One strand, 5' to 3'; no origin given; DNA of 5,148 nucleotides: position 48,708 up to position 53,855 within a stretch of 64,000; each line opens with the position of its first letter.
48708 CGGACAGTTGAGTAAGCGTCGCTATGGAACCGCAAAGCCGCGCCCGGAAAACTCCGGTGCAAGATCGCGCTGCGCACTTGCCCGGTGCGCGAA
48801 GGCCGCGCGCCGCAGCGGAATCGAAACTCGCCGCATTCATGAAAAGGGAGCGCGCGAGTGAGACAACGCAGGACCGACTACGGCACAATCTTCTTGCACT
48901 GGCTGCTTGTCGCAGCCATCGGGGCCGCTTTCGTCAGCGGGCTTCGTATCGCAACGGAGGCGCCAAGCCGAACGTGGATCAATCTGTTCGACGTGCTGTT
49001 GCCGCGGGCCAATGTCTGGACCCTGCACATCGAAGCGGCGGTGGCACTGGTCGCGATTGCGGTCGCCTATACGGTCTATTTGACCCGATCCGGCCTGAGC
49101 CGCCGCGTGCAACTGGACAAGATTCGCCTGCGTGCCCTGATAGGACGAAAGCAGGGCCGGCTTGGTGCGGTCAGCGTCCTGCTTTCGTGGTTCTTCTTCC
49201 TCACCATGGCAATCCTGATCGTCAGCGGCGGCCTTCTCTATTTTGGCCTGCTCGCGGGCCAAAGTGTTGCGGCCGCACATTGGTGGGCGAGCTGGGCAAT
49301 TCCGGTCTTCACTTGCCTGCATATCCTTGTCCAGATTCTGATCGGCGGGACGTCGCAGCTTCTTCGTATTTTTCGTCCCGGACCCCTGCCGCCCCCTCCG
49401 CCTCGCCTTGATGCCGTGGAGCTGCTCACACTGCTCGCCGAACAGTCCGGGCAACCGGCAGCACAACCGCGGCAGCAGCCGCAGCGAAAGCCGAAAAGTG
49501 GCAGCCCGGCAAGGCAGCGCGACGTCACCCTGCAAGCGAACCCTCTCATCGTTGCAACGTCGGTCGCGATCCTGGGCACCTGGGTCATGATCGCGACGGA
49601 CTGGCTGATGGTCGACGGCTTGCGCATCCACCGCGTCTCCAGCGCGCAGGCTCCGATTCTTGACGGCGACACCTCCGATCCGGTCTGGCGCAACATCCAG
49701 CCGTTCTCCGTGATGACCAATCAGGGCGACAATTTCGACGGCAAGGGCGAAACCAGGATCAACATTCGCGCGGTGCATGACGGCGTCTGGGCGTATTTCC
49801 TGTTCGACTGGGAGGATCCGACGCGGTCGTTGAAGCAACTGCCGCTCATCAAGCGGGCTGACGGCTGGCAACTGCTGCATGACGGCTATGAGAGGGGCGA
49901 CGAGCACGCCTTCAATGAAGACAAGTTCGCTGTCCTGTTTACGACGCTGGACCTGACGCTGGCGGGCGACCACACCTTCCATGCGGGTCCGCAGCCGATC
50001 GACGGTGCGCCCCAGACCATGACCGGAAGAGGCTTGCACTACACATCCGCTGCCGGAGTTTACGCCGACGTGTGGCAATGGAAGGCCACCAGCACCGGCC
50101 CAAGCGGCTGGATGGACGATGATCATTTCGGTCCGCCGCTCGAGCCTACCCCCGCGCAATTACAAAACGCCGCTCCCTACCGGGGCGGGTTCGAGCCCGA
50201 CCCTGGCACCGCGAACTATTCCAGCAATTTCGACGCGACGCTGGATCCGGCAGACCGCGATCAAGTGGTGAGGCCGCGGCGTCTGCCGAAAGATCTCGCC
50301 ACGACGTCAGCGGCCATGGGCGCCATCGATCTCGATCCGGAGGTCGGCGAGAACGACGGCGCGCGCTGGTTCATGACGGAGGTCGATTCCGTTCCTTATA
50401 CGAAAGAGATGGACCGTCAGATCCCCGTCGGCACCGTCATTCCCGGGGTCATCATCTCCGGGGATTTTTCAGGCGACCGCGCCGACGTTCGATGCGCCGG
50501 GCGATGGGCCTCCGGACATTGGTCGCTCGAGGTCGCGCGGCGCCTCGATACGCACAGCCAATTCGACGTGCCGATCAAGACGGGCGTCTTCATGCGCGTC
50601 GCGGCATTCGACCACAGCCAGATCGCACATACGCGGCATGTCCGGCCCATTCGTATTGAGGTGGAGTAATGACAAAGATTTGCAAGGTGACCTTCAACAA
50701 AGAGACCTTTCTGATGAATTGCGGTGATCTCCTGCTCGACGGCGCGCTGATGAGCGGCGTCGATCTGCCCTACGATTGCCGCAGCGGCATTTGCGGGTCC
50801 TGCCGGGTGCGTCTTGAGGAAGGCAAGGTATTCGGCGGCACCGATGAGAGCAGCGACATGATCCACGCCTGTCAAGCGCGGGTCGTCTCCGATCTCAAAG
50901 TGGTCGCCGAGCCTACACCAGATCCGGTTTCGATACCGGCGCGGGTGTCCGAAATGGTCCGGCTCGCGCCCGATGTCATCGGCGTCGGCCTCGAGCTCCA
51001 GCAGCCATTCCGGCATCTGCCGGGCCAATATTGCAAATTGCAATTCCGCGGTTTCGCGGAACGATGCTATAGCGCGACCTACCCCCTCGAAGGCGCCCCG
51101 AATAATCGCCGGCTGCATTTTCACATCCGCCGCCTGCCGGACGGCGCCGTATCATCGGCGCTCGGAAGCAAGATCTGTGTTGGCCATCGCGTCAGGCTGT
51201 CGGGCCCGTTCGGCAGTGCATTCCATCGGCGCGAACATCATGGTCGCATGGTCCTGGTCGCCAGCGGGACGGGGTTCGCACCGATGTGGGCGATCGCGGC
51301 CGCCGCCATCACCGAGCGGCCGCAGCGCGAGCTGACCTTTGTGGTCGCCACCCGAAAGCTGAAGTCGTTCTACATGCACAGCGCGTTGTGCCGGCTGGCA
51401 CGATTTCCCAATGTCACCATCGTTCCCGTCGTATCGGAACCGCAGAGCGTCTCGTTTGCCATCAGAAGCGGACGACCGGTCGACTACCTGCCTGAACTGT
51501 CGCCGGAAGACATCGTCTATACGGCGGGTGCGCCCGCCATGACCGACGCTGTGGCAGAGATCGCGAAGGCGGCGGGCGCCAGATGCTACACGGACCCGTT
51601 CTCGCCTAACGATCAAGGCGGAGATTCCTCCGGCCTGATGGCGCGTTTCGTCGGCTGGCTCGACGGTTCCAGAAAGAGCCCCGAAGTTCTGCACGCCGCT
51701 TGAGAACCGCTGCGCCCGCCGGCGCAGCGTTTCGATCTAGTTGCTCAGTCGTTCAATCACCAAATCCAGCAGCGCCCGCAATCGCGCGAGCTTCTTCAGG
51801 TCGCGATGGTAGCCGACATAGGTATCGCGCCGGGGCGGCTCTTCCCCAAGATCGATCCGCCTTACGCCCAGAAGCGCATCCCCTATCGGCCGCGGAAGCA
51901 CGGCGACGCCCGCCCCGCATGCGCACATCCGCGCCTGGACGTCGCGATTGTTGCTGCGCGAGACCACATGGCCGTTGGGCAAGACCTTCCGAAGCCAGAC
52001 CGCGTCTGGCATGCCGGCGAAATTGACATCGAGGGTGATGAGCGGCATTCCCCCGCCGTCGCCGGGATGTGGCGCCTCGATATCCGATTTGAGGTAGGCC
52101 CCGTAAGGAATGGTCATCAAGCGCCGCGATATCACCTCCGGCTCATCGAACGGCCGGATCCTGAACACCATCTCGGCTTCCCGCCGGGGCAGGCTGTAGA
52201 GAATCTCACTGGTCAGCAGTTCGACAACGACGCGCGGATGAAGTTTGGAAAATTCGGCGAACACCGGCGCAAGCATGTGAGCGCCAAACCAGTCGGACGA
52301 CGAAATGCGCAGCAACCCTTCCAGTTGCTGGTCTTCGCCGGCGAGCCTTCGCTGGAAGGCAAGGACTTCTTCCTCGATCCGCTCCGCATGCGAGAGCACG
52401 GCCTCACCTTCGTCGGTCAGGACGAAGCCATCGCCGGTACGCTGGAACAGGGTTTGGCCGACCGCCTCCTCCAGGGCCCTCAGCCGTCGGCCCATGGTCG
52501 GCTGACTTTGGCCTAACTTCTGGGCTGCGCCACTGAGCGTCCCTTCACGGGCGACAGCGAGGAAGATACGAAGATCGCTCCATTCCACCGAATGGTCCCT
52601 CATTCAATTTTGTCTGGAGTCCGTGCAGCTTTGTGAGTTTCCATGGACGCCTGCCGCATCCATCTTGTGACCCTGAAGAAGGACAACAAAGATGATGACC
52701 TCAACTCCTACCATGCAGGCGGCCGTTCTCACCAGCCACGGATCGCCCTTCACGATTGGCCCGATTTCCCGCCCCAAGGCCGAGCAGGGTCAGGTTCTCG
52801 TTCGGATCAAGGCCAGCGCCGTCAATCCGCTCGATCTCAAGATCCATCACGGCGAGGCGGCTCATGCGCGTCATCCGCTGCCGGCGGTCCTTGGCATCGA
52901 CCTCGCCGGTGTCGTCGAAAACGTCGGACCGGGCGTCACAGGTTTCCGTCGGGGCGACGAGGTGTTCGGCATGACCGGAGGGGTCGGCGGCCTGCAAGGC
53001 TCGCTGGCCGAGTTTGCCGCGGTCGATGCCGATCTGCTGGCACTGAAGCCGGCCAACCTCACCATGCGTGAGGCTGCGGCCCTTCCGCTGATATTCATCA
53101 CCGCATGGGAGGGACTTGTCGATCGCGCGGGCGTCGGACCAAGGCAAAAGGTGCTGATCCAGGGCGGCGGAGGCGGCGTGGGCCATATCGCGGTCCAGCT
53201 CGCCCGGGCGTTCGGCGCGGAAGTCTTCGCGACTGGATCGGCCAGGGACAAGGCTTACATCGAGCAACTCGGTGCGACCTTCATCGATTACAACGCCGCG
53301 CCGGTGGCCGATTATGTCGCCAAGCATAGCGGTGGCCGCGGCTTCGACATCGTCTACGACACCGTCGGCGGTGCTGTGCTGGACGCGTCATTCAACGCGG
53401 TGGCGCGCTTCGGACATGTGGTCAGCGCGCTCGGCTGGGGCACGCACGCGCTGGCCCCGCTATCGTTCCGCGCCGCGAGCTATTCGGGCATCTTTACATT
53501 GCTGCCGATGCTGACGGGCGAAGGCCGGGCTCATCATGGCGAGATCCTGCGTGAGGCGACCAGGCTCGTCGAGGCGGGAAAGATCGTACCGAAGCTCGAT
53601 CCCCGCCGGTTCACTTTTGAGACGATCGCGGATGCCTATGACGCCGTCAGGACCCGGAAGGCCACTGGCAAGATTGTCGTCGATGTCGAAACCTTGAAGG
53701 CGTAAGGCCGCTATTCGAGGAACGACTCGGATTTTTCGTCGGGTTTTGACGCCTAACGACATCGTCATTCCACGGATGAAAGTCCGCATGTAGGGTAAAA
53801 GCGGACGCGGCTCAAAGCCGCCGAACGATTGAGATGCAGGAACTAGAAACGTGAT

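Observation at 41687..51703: Candidate five-gene module: T1SS plus cargo divergent from a trans-membrane electron conduit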

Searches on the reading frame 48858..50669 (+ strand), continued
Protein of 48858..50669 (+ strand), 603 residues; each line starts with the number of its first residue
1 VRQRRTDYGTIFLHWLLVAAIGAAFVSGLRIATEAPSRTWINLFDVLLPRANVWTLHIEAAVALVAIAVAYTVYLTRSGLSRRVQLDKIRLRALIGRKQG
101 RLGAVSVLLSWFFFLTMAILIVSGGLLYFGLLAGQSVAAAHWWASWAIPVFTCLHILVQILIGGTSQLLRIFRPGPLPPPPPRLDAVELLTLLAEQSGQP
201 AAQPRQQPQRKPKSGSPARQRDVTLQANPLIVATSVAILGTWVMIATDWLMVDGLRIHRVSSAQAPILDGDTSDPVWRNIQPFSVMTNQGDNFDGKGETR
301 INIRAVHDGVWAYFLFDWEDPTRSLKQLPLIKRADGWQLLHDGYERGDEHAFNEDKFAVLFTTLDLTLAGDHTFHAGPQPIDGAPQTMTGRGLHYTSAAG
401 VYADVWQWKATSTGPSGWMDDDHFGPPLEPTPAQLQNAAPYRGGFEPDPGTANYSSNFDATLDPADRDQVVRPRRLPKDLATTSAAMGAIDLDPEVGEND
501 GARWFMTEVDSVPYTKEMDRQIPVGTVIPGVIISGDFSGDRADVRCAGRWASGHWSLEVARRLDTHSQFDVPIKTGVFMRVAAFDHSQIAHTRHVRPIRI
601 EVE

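Call 112: fold_search(model_id=the predicted structure, library=pdb)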
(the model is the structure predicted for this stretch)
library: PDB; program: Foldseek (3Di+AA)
matches with E <= 10: 305; with E <= 0.001: 4
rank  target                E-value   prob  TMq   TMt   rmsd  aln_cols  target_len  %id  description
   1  7b04_C                9.9e-08  1.00  0.24  0.47  13.8       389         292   14  Structure of Nitrite oxidoreductase (Nxr) from the anammox bacterium Kuenenia stuttgartiensis. (released 2021-07-14)
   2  7b04_O                5.7e-07  1.00  0.25  0.48  14.1       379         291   15  Structure of Nitrite oxidoreductase (Nxr) from the anammox bacterium Kuenenia stuttgartiensis. (released 2021-07-14)
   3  2ivf_C                4.8e-04  1.00  0.23  0.59   9.4       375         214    9  Ethylbenzene dehydrogenase from Aromatoleum aromaticum (released 2006-09-14)
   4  1i82_A                6.5e-04  1.00  0.20  0.54   8.9       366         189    8  FAMILY 9 CARBOHYDRATE-BINDING MODULE FROM THERMOTOGA MARITIMA XYLANASE 10A WITH CELLOBIOSE (released 2001-06-13)
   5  7nwo                  1.0e-02  0.99  0.18  0.48   8.6       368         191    8  A carbohydrate binding module family 9 (CBM9) from Caldicellulosiruptor kristjanssonii in complex with glucose (released 2021-07-07)
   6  1kqf_C                2.3e-02  1.00  0.22  0.54   4.6       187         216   15  FORMATE DEHYDROGENASE N FROM E. COLI (released 2002-03-15)
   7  7nwn                  2.3e-02  0.98  0.18  0.45   9.9       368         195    9  A carbohydrate binding module family 9 (CBM9) from Caldicellulsiruptor kristjanssonii (released 2021-07-07)
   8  4jpq_A                2.2e-01  0.41  0.17  0.36  10.8       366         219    8  Crystal structure of a putative carbohydrate-binding protein (BACUNI_03838) from Bacteroides uniformis ATCC 8492 at 2. (released 2013-04-17)
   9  4jpq_B                2.2e-01  0.35  0.17  0.35  10.8       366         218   10  Crystal structure of a putative carbohydrate-binding protein (BACUNI_03838) from Bacteroides uniformis ATCC 8492 at 2. (released 2013-04-17)
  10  7uwv_A                4.7e-01  0.15  0.15  0.17  19.4       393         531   11  CBM74 from Ruminococcus bromii Sas6 with maltodecaose (released 2023-06-14)
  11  2vpw_C                5.7e-01  0.72  0.16  0.33   8.5       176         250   15  Polysulfide reductase with bound menaquinone (released 2008-06-10)
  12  8yw4_R                6.0e-01  0.07  0.08  0.15  21.9       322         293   14  Cryo-EM structure of the retatrutide-bound human GIPR-Gs complex (released 2024-09-18)
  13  8wcc                  6.3e-01  0.10  0.09  0.15  13.4       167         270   15  Cryo-EM structure of the CHA-bound mTAAR1 complex (released 2023-12-27)
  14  6z0c_C                6.6e-01  0.13  0.08  0.21  15.3       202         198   13  Structure of in silico modelled artificial Maquette-3 protein (released 2021-03-17)
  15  7x0t_A                6.6e-01  0.07  0.08  0.07  26.3       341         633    9  Cryo-EM structure of human ABCD1 E630Q in the presence of C26:0-CoA and ATP (released 2023-03-22)
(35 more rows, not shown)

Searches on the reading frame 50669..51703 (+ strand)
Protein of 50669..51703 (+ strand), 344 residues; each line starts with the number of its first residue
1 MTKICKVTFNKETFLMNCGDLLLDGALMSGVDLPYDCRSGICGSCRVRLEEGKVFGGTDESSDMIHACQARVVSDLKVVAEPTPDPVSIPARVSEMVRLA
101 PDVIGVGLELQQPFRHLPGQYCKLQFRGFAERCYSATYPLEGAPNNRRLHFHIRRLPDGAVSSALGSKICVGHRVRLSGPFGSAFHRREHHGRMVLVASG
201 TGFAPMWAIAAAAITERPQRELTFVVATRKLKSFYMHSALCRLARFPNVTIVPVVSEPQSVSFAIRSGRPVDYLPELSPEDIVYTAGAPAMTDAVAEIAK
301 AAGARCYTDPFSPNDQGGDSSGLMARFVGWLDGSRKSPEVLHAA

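Call 4: search_protein_families(library=pfam, proteins=[window:50669-51703:+], max_evalue=0.01)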
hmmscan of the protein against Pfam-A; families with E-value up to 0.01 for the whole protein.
window:50669-51703:+ (344 aa): 3 families
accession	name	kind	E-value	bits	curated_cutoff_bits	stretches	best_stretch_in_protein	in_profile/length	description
PF00111.32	Fer2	-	6.6e-12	45.6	21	1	13-72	9-76/77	2Fe-2S iron-sulfur cluster binding domain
PF00175.26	NAD_binding_1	-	3e-08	34.7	22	1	196-296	1-108/109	Oxidoreductase NAD-binding domain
PF00970.30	FAD_binding_6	-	2.2e-07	31.6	21.1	1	91-184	2-97/99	Oxidoreductase FAD-binding domain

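Call 7: search_protein_families(library=ncbifam, proteins=[window:50669-51703:+], max_evalue=0.001)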
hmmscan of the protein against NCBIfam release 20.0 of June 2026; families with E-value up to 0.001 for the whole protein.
window:50669-51703:+ (344 aa): 22 families
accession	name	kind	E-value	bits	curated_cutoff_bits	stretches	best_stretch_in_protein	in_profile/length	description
NF040810.1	BenC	equivalog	1.5e-32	113.1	430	1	19-303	20-319/333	benzoate 1,2-dioxygenase electron transfer component BenC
NF008822.0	PRK11872.1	equivalog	1.8e-27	96.3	402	1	16-297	19-318/341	anthranilate 1,2-dioxygenase electron transfer component AntC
NF004317.0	PRK05713.1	equivalog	5.9e-26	91.4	338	1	10-257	7-259/312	iron-sulfur-binding ferredoxin reductase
NF045803.1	MethMoxFADbindMmoC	equivalog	4.7e-24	84.8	500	1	6-303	6-329/343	aromatic/alkene monooxygenase hydroxylase FAD-binding subunit MmoC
TIGR02160.1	PA_CoA_Oxy5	hypoth_equivalog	3.4e-21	75.5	420.8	2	92-243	5-161/352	1,2-phenylacetyl-CoA epoxidase subunit PaaE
NF005963.0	PRK08051.1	equivalog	4.4e-19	68.7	230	1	89-310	4-229/233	NAD(P)H-flavin reductase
NF007964.0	PRK10684.1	equivalog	1.4e-17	63.7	383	1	92-315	13-241/333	NADH oxidoreductase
NF009805.0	PRK13289.1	equivalog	1.2e-16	60.7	432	1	115-245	184-315/399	NO-inducible flavohemoprotein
NF058606.1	GlBtMonoRdsGbcB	equivalog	4.1e-11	42.4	500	1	95-250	20-178/362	glycine betaine monooxygenase reductase subunit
TIGR01941.1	nqrF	equivalog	1.2e-10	40.9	295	1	155-303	236-392/405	NADH:ubiquinone reductase (Na(+)-transporting) subunit F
NF052252.1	flav_redu_LuxG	exception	2.2e-10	40.1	340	1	91-291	3-205/232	flavin mononucleotide reductase LuxG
NF000796.0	PRK00054.1-1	equivalog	3.8e-10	39.5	224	1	92-301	7-191/254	dihydroorotate dehydrogenase electron transfer subunit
NF006220.0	PRK08345.1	subfamily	3.4e-09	36.3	395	1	109-251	36-175/294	cytochrome-c3 hydrogenase subunit gamma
TIGR02008.1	fdx_plant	subfamily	6.5e-08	32.2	81.15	1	11-55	14-58/97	ferredoxin [2Fe-2S]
NF007985.1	PRK10713.1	equivalog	6.9e-08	32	75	1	27-54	24-51/81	class I ribonucleotide reductase maintenance protein YfaE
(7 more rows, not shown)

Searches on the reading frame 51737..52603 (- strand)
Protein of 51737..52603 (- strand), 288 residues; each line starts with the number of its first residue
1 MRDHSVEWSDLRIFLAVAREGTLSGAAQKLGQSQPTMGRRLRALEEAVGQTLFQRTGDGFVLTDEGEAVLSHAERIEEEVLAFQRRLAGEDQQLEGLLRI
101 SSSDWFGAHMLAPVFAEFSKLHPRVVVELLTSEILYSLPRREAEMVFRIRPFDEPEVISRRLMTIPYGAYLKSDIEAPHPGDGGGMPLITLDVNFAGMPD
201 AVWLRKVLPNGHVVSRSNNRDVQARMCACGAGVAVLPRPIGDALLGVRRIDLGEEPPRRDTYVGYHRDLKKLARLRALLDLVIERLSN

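Call 4: search_protein_families(library=pfam, proteins=[window:51737-52603:-], max_evalue=0.01)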
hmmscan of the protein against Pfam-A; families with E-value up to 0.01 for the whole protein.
window:51737-52603:- (288 aa): 4 families
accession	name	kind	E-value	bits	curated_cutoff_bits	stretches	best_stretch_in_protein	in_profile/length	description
PF03466.25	LysR_substrate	-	4.4e-23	82.2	28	1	92-286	2-208/209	LysR substrate binding domain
PF00126.33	HTH_1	-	5.3e-21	74.8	26.6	1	8-67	1-60/60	Bacterial regulatory helix-turn-helix protein, lysR family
PF25213.1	HVO_A0261_N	-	1.2e-06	28.7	35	1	27-81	31-82/86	HVO_A0261 N-terminal domain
PF12840.13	HTH_20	-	0.0007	20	27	1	11-47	7-45/51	Helix-turn-helix domain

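Call 7: search_protein_families(library=ncbifam, proteins=[window:51737-52603:-], max_evalue=0.001)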
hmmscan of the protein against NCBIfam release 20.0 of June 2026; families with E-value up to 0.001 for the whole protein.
window:51737-52603:- (288 aa): 49 families (the best 25 are shown)
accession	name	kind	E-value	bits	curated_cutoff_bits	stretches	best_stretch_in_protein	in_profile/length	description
NF040888.1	trans_reg_YafC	equivalog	1.5e-23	83.1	470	1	9-164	6-161/293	DNA-binding transcriptional regulator YafC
NF040786.1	LysR_Sec_metab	equivalog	2.8e-21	75.8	250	1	10-132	5-127/298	selenium metabolism-associated LysR family transcriptional regulator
NF008416.0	PRK11242.1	equivalog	1.9e-20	73.4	277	1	10-129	5-124/300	transcriptional regulator CynR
TIGR03339.1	phn_lysR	subfamily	1.1e-19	70.7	341.1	1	11-164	2-155/279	aminoethylphosphonate catabolism associated LysR family transcriptional regulator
TIGR03418.1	chol_sulf_TF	equivalog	1.5e-19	70.1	324.8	1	10-147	5-140/291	choline sulfate utilization transcriptional regulator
NF058504.1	TransRegCcpCBac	equivalog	1.8e-18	67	400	1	8-136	3-134/287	transcriptional regulator CcpC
NF007307.0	PRK09791.1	equivalog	3e-18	66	336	1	6-150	5-150/302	LysR family transcriptional regulator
NF045990.1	TransRegCbbRRhodb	equivalog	1.9e-17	63.3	450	1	5-168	5-172/304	LysR family regulator CbbR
NF047520.1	trans_act_CidR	equivalog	4.2e-17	62.2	415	1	10-130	5-125/292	cidABC operon transcriptional activator CidR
NF008352.0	PRK11139.1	subfamily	4.8e-17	62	288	1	10-162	10-160/305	transcriptional regulator GcvA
NF047711.1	PutUtilRegPtrR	equivalog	2.2e-16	59.8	400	1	7-132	2-125/283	putrescine utilization regulator PtrR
NF007315.1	PRK09801.1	equivalog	3.8e-16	59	398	1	9-144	9-144/301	L-tartrate utilization transcriptional activator TtdR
NF007385.0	PRK09906.1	equivalog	7.1e-16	58.2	356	1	7-166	2-163/296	DNA-binding transcriptional regulator HcaR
NF008722.0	PRK11716.1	equivalog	8.8e-16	57.7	246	1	8-133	3-128/293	HTH-type transcriptional activator IlvY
TIGR02424.1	TF_pcaQ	equivalog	1.1e-15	57.3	303.8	1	8-134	5-131/300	pca operon transcription factor PcaQ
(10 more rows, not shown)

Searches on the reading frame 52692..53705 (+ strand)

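Call 108: search_protein_families(library=pfam, proteins=[window:52692-53705:+], max_evalue=0.001)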
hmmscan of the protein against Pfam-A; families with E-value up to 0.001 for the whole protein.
window:52692-53705:+ (337 aa): 3 families
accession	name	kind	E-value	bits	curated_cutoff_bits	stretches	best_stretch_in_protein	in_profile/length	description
PF13602.12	ADH_zinc_N_2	-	1e-20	75.5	27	1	194-330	2-134/134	Zinc-binding dehydrogenase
PF08240.17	ADH_N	-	4.1e-18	66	23.5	1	32-120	2-103/104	Alcohol dehydrogenase GroES-like domain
PF00107.32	ADH_zinc_N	-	1.7e-17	64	31.8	1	162-245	1-87/129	Zinc-binding dehydrogenase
